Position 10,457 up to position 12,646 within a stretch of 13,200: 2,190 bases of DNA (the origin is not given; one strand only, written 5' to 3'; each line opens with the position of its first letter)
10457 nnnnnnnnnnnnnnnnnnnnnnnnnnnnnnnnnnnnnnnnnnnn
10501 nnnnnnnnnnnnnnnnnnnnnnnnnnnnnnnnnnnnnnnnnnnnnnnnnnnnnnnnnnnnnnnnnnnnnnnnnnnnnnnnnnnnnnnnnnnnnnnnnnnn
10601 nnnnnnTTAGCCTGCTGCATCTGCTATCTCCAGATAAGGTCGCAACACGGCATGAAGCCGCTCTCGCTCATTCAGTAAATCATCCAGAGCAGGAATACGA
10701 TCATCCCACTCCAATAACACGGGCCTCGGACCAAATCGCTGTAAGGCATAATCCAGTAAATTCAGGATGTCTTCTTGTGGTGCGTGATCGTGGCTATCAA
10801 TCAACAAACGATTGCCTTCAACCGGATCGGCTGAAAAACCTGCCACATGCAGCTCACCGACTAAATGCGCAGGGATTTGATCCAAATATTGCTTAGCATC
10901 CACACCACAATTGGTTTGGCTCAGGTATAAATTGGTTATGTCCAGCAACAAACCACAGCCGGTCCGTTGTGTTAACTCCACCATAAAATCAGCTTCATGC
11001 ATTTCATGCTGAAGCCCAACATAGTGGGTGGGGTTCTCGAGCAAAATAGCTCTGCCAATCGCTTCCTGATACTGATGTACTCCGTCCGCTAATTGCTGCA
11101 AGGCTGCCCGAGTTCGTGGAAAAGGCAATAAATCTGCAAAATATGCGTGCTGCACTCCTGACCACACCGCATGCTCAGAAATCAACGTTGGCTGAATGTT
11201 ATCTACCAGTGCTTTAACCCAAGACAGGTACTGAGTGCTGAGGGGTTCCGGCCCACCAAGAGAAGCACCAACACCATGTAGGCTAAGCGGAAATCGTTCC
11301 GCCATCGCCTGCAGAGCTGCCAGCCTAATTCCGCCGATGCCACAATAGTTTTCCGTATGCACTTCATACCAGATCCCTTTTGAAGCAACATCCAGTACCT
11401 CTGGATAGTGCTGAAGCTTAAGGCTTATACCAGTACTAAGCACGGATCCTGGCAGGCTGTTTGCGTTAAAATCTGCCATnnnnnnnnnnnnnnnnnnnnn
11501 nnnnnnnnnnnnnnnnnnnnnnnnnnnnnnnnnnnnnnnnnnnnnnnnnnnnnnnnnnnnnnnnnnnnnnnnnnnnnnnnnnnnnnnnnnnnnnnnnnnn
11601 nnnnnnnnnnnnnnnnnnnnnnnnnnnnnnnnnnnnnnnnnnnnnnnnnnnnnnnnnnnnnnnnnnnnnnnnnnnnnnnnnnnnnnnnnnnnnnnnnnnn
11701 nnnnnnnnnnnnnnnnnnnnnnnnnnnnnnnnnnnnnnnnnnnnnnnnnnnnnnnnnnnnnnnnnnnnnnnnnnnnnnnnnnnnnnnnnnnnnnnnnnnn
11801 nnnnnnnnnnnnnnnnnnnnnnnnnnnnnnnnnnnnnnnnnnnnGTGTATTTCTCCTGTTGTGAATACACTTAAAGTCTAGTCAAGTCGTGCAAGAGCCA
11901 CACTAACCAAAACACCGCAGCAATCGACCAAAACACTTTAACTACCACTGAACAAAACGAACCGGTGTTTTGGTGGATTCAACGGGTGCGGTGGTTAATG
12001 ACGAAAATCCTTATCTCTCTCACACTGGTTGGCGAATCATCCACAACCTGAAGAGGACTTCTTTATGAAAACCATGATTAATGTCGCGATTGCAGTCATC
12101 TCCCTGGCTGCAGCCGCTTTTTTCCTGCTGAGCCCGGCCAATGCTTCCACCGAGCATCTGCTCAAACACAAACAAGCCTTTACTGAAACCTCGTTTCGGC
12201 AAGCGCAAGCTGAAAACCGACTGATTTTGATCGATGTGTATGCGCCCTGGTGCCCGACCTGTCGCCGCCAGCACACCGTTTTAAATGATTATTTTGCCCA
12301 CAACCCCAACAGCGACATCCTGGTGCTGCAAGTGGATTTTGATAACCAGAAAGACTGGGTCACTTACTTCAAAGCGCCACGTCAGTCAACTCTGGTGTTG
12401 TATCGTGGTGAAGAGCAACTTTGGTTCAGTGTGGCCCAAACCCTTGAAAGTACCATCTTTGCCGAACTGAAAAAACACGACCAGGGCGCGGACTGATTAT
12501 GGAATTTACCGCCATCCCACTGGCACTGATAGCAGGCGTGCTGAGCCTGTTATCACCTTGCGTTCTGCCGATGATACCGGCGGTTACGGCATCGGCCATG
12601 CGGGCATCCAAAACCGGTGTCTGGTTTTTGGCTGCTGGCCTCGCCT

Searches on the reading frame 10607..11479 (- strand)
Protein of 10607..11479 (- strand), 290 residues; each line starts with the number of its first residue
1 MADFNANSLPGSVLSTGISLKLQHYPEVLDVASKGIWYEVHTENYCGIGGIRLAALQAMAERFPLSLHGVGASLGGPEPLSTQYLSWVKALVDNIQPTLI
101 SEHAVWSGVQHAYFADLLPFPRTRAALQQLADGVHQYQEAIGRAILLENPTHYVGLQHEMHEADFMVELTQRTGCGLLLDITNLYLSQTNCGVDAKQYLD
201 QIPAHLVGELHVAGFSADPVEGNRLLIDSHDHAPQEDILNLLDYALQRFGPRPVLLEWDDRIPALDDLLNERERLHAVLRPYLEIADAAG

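Call 6: search_protein_families(library=pfam, proteins=[window:10607-11479:-])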
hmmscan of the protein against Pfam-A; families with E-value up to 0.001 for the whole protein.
window:10607-11479:- (290 aa): 1 family
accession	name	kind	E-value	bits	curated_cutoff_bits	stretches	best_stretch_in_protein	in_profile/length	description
PF05114.20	MbnB_TglH_ChrH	-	1.3e-84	284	25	1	16-279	2-262/263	RiPP precursor modification enzyme MbnB/TglH/ChrH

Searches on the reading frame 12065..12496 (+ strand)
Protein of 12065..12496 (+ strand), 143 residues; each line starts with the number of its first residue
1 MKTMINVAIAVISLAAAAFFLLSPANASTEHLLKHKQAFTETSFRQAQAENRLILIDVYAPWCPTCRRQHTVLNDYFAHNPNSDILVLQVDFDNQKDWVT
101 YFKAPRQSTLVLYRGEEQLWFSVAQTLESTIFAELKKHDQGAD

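Call 6: search_protein_families(library=pfam, proteins=[window:12065-12496:+])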
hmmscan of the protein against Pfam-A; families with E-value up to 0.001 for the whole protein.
window:12065-12496:+ (143 aa): 5 families
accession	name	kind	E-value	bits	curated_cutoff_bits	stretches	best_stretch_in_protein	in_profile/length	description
PF00085.26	Thioredoxin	-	1.5e-10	41.4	23.5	1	39-119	5-85/103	Thioredoxin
PF08534.16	Redoxin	-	7.6e-05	23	26.6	1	42-96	19-78/148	Redoxin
PF13899.12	Thioredoxin_7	-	0.00021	21.8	27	1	41-92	7-60/83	Thioredoxin-like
PF13905.12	Thioredoxin_8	-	0.00024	21.8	27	1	51-109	1-60/94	Thioredoxin-like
PF13098.12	Thioredoxin_2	-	0.00088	20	27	0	48-99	2-59/104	Thioredoxin-like domain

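Call 13: search_protein_families(library=ncbifam, proteins=[window:12065-12496:+], max_evalue=0.01)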
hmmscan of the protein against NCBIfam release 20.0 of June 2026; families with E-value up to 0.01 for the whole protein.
window:12065-12496:+ (143 aa): 11 families
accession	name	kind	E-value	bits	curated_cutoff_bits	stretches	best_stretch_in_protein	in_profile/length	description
TIGR01068.1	thioredoxin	equivalog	1.4e-09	38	96.8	1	41-133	3-95/101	thioredoxin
TIGR00385.1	dsbE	subfamily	2.3e-07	30.6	123.15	1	26-96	41-104/173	DsbE family thiol:disulfide interchange protein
NF008229.0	PRK10996.1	equivalog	8.9e-07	28.7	125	1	40-116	41-116/141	thioredoxin TrxC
NF045694.1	seleno_TsoB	exception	5.8e-06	24.7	805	1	5-96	431-521/572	rhodanese/DsbD fusion-like selenoprotein TsoB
NF011941.0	PRK15412.1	equivalog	1.2e-05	24.9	359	1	49-92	66-105/185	thiol:disulfide interchange protein DsbE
TIGR01126.1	pdi_dom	equivalog_domain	2.6e-05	24.4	107.2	1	42-117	4-82/105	protein disulfide-isomerase domain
NF001419.0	PRK00293.1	subfamily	4.5e-05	22.2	330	1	35-95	457-522/574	protein-disulfide reductase DsbD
NF047696.1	ThlDiSintTplARhiz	equivalog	0.0014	18.4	230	1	47-115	93-163/219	thiol:disulfide interchange protein TlpA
TIGR01130.1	ER_PDI_fam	subfamily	0.0022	17.6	344.25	1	40-68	7-35/476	protein disulfide-isomerase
NF041202.1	StoA_CxxC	exception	0.0025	17.7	210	1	7-95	7-95/163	endospore biogenesis thiol-disulfide oxidoreductase StoA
NF002854.0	PRK03147.1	subfamily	0.006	16.5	170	1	4-102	8-113/176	thiol-disulfide oxidoreductase ResA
